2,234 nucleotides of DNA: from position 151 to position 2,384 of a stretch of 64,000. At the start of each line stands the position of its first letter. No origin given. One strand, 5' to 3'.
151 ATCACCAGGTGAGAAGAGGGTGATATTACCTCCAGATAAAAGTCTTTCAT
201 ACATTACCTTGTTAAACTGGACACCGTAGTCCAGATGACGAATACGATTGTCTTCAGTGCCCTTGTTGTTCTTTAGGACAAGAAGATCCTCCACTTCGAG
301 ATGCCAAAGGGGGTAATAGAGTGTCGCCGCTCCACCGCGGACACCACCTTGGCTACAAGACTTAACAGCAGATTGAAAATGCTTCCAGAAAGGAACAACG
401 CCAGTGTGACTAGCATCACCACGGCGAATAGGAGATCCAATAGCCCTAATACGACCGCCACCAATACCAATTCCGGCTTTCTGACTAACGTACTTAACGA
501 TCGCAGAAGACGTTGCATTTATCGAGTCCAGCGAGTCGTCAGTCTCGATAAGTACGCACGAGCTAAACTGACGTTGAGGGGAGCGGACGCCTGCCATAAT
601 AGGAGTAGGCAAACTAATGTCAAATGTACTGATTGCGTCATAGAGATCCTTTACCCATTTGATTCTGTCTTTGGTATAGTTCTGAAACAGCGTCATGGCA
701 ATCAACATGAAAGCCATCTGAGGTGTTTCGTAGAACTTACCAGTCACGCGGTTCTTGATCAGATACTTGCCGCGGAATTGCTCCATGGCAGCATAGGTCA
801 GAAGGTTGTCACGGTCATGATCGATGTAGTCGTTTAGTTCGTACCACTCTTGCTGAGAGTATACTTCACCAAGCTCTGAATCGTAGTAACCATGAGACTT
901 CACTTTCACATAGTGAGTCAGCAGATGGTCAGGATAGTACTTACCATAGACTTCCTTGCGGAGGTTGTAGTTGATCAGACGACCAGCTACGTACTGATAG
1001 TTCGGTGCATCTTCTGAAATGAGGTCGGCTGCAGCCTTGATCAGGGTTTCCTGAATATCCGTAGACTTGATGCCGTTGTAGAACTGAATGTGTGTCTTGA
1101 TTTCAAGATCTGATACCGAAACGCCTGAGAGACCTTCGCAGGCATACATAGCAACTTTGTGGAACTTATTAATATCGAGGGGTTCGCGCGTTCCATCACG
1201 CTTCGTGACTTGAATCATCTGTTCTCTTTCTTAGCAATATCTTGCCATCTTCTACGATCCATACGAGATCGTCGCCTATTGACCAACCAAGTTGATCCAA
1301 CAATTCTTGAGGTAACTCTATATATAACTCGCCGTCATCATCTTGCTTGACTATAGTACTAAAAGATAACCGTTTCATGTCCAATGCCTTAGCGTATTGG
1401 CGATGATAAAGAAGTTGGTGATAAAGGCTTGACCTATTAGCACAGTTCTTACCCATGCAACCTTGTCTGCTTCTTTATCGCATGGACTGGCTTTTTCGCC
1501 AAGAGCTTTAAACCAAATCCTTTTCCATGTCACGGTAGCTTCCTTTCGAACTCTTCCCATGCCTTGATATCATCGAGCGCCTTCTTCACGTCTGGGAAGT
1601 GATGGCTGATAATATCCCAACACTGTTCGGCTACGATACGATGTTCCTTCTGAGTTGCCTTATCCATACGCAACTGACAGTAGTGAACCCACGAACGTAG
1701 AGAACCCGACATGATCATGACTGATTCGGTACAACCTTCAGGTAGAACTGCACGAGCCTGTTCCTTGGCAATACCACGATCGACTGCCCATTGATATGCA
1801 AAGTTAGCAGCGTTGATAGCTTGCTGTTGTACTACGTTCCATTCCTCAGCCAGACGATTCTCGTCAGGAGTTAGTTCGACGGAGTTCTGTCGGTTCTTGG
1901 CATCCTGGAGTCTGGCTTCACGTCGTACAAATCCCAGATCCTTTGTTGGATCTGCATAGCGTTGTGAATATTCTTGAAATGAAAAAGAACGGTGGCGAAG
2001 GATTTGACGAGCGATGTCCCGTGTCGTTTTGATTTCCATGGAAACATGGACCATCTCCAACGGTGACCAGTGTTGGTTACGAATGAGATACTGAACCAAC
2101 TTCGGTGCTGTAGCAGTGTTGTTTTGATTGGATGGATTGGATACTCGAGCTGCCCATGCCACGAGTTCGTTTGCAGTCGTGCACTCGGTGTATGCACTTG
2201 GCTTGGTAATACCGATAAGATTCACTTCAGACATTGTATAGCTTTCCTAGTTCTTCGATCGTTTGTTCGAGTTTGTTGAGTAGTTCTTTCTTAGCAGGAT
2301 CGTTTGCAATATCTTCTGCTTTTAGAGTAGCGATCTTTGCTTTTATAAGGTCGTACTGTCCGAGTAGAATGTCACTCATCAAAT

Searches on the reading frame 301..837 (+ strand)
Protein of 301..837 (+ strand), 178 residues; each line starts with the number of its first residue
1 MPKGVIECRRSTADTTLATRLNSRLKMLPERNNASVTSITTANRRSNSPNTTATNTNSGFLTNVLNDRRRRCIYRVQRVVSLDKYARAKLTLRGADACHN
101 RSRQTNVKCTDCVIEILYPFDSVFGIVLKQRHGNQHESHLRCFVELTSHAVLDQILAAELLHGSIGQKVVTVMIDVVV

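Call 27: search_protein_families(library=pfam, alignment_id=A2, max_evalue=0.00001)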
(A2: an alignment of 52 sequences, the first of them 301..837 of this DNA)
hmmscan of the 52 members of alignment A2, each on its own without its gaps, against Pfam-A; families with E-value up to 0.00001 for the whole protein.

A. member 1, window:301-837:+ (178 aa): 0 families

B. families by the number of members that match (of 52 scanned): 39 families (the first 25 are shown)
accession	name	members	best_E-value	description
PF00004.35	AAA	2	9.5e-16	ATPase family associated with various cellular activities (AAA)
PF19782.4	DUF6267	1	1.5e-101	Family of unknown function (DUF6267)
PF03783.19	CsgG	1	1.9e-52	Curli production assembly/transport component CsgG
PF02511.20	Thy1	1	2e-43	Thymidylate synthase complementing protein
PF05226.16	CHASE2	1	6.9e-36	CHASE2 domain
PF09511.15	RNA_lig_T4_1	1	6.8e-34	RNA ligase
PF08534.16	Redoxin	1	3.6e-24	Redoxin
PF00383.29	dCMP_cyt_deam_1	1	3.6e-23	Cytidine and deoxycytidylate deaminase zinc-binding region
PF00210.30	Ferritin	1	5.7e-23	Ferritin-like domain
PF04308.18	RNaseH_like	1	1.4e-22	Ribonuclease H-like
PF08291.16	Peptidase_M15_3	1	6.4e-21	Peptidase M15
PF24749.2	DUF7695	1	2.6e-20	Domain of unknown function (DUF7695)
PF10614.14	CsgF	1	2.2e-18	Type VIII secretion system (T8SS), CsgF protein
PF00211.25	Guanylate_cyc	1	5.5e-18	Adenylate and Guanylate cyclase catalytic domain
PF13671.12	AAA_33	1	4.5e-17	AAA domain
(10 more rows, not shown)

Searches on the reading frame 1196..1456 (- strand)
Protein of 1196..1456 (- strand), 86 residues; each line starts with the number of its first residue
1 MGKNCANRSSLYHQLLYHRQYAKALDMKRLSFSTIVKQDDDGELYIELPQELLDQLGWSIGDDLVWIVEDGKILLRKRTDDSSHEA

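Call 26: search_protein_families(library=pfam, alignment_id=A1, max_evalue=0.01)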
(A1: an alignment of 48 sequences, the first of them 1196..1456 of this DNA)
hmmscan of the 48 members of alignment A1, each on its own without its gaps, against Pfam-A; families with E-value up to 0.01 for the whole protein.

A. member 1, window:1196-1456:- (86 aa): 1 family
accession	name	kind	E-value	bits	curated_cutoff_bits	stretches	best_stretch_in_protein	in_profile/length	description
PF04014.23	MazE_antitoxin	-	1.6e-07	31.6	24.7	1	48-80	12-45/48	Antidote-toxin recognition MazE, bacterial antitoxin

B. families by the number of members that match (of 48 scanned): 10 families
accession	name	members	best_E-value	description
PF23837.1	DUF7207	1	7e-39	Family of unknown function (DUF7207)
PF22745.1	Nlig-Ia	1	2.7e-25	DNA ligase-like, N-terminal NAD+-binding domain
PF19846.4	DUF6321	1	5.9e-22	Domain of unknown function (DUF6321)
PF16790.10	Phage_clamp_A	1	3.5e-11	Bacteriophage clamp loader A subunit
PF04014.23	MazE_antitoxin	1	1.6e-07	Antidote-toxin recognition MazE, bacterial antitoxin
PF24024.1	DUF7336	1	6.9e-07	Domain of unknown function (DUF7336)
PF20189.3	DUF6552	1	2.4e-06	Family of unknown function (DUF6552)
PF10269.14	Tmemb_185A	1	0.00067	Transmembrane Fragile-X-F protein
PF04434.22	SWIM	1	0.0014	SWIM zinc finger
PF23237.1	HYR_4C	1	0.0039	HYR-like domain with 4 cysteines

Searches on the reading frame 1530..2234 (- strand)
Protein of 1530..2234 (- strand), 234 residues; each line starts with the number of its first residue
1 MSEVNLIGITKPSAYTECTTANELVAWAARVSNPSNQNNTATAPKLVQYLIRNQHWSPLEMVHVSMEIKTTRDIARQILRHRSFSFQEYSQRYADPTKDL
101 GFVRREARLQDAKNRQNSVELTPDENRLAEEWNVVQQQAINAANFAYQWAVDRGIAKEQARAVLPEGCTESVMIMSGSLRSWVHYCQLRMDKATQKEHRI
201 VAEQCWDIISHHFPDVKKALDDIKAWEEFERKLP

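Call 74: find_encoding_contigs(protein=window:1530-2234:-, flank=10000, max_places=2)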
Protein window:1530-2234:- (234 aa): 2 contigs read that carry it; 2 places shown.
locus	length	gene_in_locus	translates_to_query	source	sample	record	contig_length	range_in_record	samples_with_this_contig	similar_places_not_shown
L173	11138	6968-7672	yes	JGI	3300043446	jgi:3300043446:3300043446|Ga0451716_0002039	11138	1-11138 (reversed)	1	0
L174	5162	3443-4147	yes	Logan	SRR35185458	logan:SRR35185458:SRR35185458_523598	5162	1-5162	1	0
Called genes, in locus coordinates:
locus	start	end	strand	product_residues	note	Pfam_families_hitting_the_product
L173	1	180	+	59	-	?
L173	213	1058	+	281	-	-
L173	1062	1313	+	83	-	-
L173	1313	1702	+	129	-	PF23837:DUF7207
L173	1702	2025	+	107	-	-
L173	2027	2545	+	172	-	-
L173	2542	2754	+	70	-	-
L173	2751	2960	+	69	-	-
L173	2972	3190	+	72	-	-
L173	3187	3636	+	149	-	-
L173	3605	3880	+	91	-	-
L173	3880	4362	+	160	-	PF23831:DUF7201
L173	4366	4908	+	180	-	-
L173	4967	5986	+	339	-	-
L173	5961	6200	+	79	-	-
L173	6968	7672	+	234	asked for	PF02511:Thy1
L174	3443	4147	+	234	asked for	PF02511:Thy1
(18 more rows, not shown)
